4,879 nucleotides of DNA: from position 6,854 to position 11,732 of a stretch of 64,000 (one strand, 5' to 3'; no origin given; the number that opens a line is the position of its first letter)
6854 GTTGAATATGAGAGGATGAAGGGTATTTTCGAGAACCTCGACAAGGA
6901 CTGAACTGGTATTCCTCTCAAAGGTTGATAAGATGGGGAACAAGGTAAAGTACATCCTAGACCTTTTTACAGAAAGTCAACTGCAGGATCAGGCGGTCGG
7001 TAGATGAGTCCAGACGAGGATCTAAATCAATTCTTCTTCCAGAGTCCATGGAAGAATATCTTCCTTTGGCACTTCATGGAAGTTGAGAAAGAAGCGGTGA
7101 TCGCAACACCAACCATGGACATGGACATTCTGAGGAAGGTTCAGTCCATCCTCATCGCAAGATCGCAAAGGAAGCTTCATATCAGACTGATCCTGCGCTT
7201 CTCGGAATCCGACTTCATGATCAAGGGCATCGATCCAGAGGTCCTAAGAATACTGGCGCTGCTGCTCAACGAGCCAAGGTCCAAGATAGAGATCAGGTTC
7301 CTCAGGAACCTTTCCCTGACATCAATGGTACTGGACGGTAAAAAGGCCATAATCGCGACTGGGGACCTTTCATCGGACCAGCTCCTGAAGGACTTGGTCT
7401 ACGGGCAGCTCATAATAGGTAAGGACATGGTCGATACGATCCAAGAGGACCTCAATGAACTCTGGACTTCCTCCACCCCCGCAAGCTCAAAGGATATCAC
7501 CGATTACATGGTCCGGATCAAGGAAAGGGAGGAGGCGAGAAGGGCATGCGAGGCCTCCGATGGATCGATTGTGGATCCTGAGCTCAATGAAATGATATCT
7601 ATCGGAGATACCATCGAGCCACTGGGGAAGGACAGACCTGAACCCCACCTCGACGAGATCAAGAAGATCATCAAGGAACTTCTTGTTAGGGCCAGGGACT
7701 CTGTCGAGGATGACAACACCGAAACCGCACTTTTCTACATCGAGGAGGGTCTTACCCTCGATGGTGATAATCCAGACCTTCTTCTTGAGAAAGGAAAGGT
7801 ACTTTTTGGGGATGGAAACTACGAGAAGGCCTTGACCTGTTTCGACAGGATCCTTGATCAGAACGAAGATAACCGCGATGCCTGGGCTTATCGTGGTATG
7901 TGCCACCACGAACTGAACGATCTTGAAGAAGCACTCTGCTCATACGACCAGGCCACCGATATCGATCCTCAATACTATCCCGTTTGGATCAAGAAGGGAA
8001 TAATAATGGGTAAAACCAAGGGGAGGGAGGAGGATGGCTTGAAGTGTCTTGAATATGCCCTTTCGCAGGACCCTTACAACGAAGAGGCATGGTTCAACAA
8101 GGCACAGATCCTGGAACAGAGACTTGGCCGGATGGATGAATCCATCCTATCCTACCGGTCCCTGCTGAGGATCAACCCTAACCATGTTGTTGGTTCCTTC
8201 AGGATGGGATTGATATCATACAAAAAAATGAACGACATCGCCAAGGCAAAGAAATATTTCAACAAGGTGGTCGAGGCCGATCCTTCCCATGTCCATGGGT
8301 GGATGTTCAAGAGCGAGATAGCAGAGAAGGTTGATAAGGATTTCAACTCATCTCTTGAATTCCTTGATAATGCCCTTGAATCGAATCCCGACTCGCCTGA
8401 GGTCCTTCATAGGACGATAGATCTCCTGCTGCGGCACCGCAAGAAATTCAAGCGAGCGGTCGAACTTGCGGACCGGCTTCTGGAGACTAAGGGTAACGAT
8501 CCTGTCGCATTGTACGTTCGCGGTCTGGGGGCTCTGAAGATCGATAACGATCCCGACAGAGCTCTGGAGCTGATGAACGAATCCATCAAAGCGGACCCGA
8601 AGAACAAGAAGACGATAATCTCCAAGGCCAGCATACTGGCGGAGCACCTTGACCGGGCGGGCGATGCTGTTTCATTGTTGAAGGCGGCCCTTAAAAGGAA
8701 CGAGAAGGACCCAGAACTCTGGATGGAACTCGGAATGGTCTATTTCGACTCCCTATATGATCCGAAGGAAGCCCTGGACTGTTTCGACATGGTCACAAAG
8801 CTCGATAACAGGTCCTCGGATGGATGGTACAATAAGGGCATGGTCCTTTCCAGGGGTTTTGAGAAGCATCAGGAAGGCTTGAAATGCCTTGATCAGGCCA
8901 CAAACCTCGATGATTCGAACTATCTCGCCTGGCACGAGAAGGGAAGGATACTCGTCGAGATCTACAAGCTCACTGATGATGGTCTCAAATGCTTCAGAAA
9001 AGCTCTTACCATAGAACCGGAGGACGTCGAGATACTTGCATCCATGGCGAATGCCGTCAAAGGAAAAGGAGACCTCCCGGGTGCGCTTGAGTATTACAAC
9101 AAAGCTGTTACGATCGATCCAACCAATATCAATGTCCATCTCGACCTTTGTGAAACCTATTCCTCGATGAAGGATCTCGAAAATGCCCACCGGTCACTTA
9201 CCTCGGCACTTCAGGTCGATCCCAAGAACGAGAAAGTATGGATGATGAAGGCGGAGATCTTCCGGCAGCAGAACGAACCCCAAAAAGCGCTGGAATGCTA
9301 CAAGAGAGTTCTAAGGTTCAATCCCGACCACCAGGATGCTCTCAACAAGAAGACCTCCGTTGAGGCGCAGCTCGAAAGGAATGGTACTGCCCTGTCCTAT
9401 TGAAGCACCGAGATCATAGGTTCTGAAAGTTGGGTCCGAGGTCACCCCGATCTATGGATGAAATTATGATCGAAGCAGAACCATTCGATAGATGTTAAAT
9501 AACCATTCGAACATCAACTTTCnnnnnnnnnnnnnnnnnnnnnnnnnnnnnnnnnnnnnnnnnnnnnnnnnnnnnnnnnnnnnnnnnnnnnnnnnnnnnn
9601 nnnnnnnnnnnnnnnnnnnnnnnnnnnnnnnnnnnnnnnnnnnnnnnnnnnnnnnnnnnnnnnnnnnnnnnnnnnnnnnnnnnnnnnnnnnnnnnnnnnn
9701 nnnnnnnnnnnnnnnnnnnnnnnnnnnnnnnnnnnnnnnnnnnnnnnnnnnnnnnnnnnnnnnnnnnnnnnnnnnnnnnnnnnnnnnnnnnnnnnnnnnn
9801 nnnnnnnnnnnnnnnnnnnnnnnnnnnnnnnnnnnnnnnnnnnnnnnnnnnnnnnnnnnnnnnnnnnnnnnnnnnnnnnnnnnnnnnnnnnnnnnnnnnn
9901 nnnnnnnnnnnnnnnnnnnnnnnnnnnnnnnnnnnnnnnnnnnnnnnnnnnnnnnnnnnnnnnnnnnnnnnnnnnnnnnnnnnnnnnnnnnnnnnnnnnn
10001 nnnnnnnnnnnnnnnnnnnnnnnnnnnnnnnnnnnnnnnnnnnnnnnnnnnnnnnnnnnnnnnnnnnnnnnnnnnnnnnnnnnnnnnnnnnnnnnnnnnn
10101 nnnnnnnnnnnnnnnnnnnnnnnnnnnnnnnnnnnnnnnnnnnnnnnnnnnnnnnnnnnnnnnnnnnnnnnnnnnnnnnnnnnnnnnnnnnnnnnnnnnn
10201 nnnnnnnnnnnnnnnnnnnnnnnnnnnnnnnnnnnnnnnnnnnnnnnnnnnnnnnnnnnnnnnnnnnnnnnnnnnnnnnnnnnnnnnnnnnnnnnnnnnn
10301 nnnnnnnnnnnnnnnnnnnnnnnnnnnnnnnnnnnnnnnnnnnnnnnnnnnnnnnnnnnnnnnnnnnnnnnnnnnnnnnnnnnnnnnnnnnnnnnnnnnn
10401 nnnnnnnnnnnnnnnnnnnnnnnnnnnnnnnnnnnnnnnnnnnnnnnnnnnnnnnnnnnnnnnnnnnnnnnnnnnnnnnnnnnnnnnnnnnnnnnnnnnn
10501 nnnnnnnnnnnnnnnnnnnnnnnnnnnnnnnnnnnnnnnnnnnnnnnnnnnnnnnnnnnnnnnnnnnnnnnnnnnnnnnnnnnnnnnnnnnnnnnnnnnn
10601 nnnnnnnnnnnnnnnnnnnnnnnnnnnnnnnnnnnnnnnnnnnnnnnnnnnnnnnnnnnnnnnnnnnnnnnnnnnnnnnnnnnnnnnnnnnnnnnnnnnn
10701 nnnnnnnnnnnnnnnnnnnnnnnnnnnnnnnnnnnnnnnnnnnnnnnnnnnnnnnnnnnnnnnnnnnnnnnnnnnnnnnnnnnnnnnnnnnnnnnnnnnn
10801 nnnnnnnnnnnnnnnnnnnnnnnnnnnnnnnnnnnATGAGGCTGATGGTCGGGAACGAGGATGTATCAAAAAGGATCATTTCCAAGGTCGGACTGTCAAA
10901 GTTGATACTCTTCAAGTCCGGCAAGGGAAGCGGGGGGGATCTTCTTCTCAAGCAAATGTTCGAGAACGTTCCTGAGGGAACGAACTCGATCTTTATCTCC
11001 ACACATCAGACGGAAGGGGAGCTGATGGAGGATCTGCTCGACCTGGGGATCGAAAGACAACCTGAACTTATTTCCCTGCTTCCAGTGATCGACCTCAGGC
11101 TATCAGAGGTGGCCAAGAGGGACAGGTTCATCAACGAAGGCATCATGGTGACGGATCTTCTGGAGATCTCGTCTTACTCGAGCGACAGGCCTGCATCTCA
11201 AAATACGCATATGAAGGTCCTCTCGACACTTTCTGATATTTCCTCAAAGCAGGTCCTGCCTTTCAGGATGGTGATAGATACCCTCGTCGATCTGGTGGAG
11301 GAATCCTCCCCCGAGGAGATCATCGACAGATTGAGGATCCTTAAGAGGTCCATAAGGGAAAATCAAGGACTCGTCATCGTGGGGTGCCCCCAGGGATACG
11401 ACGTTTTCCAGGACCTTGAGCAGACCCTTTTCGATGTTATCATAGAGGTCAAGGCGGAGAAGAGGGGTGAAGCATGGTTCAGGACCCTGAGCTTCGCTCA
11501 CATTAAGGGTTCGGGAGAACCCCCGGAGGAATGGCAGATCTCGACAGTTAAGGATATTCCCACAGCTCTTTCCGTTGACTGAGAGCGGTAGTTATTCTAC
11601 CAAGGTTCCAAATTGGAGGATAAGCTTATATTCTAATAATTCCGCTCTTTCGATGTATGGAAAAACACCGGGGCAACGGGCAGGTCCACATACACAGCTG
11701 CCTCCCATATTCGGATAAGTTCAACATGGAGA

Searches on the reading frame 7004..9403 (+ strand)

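Call 30: search_protein_families(library=pfam, proteins=[window:7004-9403:+], max_evalue=0.0001)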
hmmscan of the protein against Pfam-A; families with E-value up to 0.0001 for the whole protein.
window:7004-9403:+ (799 aa): 26 families (the best 25 are shown)
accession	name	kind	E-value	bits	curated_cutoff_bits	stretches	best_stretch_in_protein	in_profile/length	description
PF13428.12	TPR_14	-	9.4e-47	153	23.5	0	257-296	1-40/44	Tetratricopeptide repeat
PF14559.12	TPR_19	-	1.6e-46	156.9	25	3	688-752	4-68/68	Tetratricopeptide repeat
PF07719.23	TPR_2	-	2.2e-46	152.6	27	1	744-776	2-34/34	Tetratricopeptide repeat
PF00515.34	TPR_1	-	6.7e-45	149.6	27.8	1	744-776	2-34/34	Tetratricopeptide repeat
PF13432.12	TPR_16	-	3.8e-44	149.1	32.7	1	261-324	1-64/65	Tetratricopeptide repeat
PF13431.12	TPR_17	-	5.1e-43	142.2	24.4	0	348-379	1-31/34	Tetratricopeptide repeat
PF13181.12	TPR_8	-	3.4e-41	136.3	25.7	0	406-429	11-34/34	Tetratricopeptide repeat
PF13414.12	TPR_11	-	6e-40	135.1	26.8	1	688-719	7-38/42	TPR repeat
PF23914.1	TPR_CcmH_CycH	-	3.7e-26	92.3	42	1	690-776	65-154/158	Cytochrome c-type biogenesis protein H TPR domain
PF13424.12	TPR_12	-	9.3e-24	83.9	30.1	1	260-322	6-76/77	Tetratricopeptide repeat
PF13371.12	TPR_9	-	6.7e-23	80.9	35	0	237-294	9-66/73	Tetratricopeptide repeat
PF01239.28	PPTA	-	1.3e-19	69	29.5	0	344-372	3-31/32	Protein prenyltransferase alpha subunit repeat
PF13174.12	TPR_6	-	2.4e-18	65.9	26.3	0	399-428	4-32/33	Tetratricopeptide repeat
PF12895.13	ANAPC3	-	6.9e-18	65.1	27.2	1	237-312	3-77/82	Anaphase-promoting complex, cyclosome, subunit 3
PF25062.1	ARM_TT21_N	-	2.1e-16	60.8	40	0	466-548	100-181/222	Tetratricopeptide repeat protein 21 N-terminal ARM repeat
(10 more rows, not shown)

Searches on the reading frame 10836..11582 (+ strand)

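Call 30: search_protein_families(library=pfam, proteins=[window:10836-11582:+], max_evalue=0.0001)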
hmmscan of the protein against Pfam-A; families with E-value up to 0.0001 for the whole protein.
window:10836-11582:+ (248 aa): 1 family
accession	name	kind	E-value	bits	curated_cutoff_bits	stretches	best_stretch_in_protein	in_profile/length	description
PF24336.1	DUF7504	-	5.1e-05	24.3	27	1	142-205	115-179/179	Family of unknown function (DUF7504)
